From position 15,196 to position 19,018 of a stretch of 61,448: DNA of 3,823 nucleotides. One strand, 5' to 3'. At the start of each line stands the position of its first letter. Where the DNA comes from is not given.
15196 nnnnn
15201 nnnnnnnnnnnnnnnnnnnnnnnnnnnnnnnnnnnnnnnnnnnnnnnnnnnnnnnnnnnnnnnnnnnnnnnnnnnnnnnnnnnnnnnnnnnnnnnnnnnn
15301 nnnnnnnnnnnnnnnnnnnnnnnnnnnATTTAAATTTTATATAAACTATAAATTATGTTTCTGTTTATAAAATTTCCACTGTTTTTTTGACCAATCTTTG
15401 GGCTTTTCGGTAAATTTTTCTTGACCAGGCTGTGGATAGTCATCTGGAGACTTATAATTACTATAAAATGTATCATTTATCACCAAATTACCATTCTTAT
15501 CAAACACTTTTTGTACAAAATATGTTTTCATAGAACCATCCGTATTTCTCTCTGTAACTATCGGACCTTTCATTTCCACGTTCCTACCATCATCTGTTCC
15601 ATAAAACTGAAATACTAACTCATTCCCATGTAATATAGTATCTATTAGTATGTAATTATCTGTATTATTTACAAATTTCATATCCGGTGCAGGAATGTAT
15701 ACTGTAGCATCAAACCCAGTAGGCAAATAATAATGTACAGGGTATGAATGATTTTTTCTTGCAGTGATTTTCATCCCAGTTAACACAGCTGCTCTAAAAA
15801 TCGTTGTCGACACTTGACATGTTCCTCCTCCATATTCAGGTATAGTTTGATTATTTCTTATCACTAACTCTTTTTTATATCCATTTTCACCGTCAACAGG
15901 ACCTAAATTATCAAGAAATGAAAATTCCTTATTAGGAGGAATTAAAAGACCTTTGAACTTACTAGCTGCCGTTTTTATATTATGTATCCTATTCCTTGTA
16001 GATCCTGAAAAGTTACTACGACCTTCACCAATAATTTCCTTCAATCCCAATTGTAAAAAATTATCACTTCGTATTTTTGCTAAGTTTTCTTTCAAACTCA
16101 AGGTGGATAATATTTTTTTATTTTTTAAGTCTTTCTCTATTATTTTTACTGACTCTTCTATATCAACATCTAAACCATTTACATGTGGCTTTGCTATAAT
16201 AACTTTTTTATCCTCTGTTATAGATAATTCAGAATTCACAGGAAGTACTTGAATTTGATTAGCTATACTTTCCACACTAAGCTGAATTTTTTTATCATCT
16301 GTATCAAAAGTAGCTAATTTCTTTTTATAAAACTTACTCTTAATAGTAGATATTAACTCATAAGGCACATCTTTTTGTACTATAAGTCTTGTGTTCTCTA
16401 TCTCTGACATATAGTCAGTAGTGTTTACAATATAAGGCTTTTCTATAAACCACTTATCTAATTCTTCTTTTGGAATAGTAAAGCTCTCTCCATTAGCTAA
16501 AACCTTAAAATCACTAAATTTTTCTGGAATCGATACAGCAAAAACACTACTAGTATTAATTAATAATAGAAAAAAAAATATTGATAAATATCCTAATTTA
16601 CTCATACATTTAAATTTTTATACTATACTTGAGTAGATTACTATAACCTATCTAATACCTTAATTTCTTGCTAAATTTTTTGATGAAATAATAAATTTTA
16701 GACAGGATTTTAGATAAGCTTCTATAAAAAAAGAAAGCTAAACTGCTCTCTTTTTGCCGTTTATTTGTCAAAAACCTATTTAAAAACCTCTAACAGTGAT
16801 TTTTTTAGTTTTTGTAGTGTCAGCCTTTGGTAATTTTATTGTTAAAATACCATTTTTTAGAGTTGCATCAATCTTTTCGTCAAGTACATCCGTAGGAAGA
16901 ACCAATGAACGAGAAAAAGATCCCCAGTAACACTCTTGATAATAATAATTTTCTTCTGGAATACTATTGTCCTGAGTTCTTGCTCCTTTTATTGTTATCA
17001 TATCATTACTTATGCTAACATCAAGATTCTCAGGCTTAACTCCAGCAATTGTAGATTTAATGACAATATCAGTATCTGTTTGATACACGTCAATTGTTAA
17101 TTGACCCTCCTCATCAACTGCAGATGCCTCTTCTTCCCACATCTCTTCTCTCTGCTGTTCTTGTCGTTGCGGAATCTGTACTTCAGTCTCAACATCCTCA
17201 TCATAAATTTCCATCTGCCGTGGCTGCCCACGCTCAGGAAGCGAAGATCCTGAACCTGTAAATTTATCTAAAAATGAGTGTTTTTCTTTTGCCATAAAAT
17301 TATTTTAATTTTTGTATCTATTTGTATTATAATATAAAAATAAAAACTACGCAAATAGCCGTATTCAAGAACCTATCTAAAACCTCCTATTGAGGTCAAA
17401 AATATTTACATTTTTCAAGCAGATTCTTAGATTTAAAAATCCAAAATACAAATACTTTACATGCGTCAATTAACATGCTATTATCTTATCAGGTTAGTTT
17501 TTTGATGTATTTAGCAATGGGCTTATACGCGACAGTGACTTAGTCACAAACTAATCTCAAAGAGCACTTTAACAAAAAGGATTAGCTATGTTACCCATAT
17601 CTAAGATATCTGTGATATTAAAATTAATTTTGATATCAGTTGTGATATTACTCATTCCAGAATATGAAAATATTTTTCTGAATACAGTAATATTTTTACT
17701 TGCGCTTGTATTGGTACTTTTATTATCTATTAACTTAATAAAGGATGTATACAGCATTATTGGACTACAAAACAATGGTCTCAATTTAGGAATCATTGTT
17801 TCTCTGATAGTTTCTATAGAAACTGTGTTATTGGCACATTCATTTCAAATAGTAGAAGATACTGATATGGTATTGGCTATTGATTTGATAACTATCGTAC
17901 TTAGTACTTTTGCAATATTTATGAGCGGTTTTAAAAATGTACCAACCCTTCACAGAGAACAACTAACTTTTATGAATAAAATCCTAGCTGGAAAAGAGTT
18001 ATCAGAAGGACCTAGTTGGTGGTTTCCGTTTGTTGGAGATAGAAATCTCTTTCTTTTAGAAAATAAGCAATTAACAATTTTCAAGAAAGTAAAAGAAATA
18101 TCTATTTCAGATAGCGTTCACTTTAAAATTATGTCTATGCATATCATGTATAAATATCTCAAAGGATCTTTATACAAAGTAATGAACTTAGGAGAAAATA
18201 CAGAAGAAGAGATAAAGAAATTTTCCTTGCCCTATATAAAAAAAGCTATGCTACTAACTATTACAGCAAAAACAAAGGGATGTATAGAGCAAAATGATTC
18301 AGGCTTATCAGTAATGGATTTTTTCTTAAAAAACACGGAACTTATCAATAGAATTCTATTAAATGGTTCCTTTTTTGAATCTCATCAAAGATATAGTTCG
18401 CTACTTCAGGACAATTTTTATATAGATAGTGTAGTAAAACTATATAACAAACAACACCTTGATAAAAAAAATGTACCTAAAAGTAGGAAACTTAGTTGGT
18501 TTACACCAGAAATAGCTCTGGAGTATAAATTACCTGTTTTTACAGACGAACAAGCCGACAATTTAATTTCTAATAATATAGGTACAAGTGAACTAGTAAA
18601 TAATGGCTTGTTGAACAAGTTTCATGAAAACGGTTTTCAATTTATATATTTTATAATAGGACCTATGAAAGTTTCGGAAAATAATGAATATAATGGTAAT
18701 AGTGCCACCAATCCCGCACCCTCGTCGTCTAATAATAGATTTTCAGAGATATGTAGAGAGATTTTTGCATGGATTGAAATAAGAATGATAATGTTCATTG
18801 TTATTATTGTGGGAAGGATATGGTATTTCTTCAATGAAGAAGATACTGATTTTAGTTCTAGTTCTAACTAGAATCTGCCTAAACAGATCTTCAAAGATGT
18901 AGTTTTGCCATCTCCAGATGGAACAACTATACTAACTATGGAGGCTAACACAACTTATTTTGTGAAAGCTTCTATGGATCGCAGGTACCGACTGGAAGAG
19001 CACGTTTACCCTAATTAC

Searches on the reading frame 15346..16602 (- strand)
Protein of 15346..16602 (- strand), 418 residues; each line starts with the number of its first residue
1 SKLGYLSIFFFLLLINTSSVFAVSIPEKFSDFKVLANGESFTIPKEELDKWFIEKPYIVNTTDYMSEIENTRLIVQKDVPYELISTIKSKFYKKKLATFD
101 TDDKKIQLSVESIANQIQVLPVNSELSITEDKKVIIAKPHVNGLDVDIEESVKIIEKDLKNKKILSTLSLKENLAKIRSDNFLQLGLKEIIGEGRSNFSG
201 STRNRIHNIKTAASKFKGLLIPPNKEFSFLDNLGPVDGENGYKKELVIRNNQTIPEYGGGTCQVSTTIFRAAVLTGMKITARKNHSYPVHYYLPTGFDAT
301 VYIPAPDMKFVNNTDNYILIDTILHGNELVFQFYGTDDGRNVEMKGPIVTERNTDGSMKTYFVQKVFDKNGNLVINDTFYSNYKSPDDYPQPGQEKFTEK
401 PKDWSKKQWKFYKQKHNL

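Call 7: search_protein_families(library=pfam, proteins=[window:15346-16602:-], max_evalue=0.1)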
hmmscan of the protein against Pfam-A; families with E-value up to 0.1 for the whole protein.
window:15346-16602:- (418 aa): 2 families
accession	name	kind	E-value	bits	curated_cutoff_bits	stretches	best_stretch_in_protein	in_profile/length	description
PF04294.18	VanW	-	1e-42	145.1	27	1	204-334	1-130/130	VanW like protein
PF12229.13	PG_binding_4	-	7.7e-06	26.5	22.1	1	85-162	35-111/117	Putative peptidoglycan binding domain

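Call 40: find_related_loci(query=window:15346-16602:-, collection=genome_contigs, flank=10000)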
Query window:15346-16602:- (418 aa) in genome_contigs; peptide patterns used: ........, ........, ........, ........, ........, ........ (x = any residue, [..] = any of these).
406 stretches matched a pattern; 52 encode a relative of the query (tblastn E <= 1e-3); 52 distinct loci.
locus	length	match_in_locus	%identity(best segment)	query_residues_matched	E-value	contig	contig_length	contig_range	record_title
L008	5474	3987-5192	50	23-418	2e-130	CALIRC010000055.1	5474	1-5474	MAG: Candidatus Pacebacteria bacterium isolate R4_Bin_METABAT__73_1 genome assembly, contig: c_000000880466, whole genom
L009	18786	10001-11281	45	3-418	1e-122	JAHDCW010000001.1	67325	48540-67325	MAG: Candidatus Paceibacterota bacterium isolate MAG-143 RZ_1149, whole genome shotgun sequence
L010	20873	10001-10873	41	102-397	6e-66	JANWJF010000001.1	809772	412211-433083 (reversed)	MAG: Candidatus Saccharimonadia bacterium isolate CRAIB_MAG60 c_000000093432, whole genome shotgun sequence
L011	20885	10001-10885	42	98-397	1e-65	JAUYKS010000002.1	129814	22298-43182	MAG: bacterium isolate C24_metabat.bin.208 C24_k141_715722, whole genome shotgun sequence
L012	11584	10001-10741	31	82-327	8e-27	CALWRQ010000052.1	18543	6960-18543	MAG: uncultured Lachnospiraceae bacterium isolate BRZ_AV__bin2 genome assembly, contig: BRZ_AV__NODE_1970_length_18543_c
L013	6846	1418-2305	29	33-327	5e-26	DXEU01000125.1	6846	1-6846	MAG TPA_asm: Candidatus Lachnoclostridium stercoripullorum isolate ChiGjej4B4-12881 ChiGjej4B4M5__C283611_L6846_SAMN0800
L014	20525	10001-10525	38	193-353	1e-25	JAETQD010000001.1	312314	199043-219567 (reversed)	MAG: Clostridium sp. isolate S25_Bin3 scaffold_16_2, whole genome shotgun sequence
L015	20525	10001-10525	38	193-353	2e-25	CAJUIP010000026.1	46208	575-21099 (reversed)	MAG TPA_asm: uncultured Lachnospiraceae bacterium isolate MGBC137839 genome assembly, contig: MGBC137839.26, whole genom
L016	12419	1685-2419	30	106-345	2e-25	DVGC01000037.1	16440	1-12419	MAG TPA_asm: Candidatus Copromonas faecavium (nom. illeg.) isolate CHK180-2868 CHK180__C83538_L16440_ERR3414575, whole g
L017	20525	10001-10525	37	193-353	2e-25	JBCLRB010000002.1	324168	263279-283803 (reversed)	Lachnospiraceae bacterium 45-P1 voucher GPTB0099 scaffold2, whole genome shotgun sequence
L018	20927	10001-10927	29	98-382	3e-25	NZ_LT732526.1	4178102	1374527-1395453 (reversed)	Clostridium sp. Marseille-P2415 strain Marseille-P2415T, whole genome shotgun sequence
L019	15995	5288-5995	32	99-335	1e-24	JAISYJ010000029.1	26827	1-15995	MAG: Hungatella sp. isolate Nc350_bin24 k119_1701330, whole genome shotgun sequence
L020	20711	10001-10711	33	98-335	2e-24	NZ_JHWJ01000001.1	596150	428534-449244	[Clostridium] aerotolerans DSM 5434 T546DRAFT_scaffold00001.1_C, whole genome shotgun sequence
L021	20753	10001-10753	30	98-344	4e-24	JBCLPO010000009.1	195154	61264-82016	Lachnospiraceae bacterium 54-53 voucher GPTB0138 scaffold9, whole genome shotgun sequence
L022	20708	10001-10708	31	99-335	7e-24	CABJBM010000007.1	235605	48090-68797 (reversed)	Lachnospiraceae bacterium isolate MGYG-HGUT-00152 genome assembly, contig: ERS138181.8080_1_83.7, whole genome shotgun s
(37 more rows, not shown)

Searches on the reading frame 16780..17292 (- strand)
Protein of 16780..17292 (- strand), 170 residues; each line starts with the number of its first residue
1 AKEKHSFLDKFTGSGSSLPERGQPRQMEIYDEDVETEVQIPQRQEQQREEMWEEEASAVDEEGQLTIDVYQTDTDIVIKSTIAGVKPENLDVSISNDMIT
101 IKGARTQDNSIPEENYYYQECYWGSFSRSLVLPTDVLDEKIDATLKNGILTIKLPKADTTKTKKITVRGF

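Call 7: search_protein_families(library=pfam, proteins=[window:16780-17292:-], max_evalue=0.1)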
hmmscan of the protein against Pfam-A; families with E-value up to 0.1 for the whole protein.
window:16780-17292:- (170 aa): 6 families
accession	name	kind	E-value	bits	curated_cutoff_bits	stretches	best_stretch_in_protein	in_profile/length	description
PF00011.27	HSP20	-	1.7e-20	73.4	20.8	1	70-167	3-101/102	Hsp20/alpha crystallin family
PF17886.7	ArsA_HSP20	-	8.5e-07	28.9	22.5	1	74-153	2-62/63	HSP20-like domain found in ArsA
PF04200.17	Lipoprotein_17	-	0.00036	21.2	22.4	1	143-170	53-82/84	Lipoprotein associated domain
PF04969.22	CS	-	0.002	19.5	21.3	1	67-156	3-78/78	CS domain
PF08863.15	YolD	-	0.045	14.3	27.5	1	35-97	16-78/94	YolD-like protein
PF18196.7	Cdh1_DBD_1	-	0.081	13.7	26.4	0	10-71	25-86/120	Chromodomain helicase DNA-binding domain 1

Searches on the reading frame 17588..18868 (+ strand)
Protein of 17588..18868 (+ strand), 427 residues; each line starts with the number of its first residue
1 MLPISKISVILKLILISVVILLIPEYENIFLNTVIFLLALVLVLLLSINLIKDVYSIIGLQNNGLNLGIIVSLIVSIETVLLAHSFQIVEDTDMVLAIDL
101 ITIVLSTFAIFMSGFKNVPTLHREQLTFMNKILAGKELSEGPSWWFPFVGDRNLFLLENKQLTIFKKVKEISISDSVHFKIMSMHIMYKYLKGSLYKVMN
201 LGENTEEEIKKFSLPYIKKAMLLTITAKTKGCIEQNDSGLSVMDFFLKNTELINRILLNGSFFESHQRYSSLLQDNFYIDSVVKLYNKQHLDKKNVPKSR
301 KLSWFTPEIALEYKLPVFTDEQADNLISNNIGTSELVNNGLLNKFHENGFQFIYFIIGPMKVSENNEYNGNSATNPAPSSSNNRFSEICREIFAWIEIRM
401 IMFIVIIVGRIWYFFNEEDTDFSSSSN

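Call 7: search_protein_families(library=pfam, proteins=[window:17588-18868:+], max_evalue=0.1)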
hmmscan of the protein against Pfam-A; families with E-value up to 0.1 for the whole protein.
window:17588-18868:+ (427 aa): 0 families

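Call 8: search_protein_families(library=ncbifam, proteins=[window:17588-18868:+], max_evalue=0.1)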
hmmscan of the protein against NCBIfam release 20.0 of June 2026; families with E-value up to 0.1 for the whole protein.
window:17588-18868:+ (427 aa): 0 families

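Call 68: find_homologous_proteins(query=window:17588-18721:+, max_evalue=0.001)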
Query seq(378 aa) (378 aa): 2 proteins with E <= 0.001 among 6615 candidates.
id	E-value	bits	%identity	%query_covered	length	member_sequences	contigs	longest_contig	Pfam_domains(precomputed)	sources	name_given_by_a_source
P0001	3.4e-238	808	100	100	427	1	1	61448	-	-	-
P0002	2.5e-140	486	71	97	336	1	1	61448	-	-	-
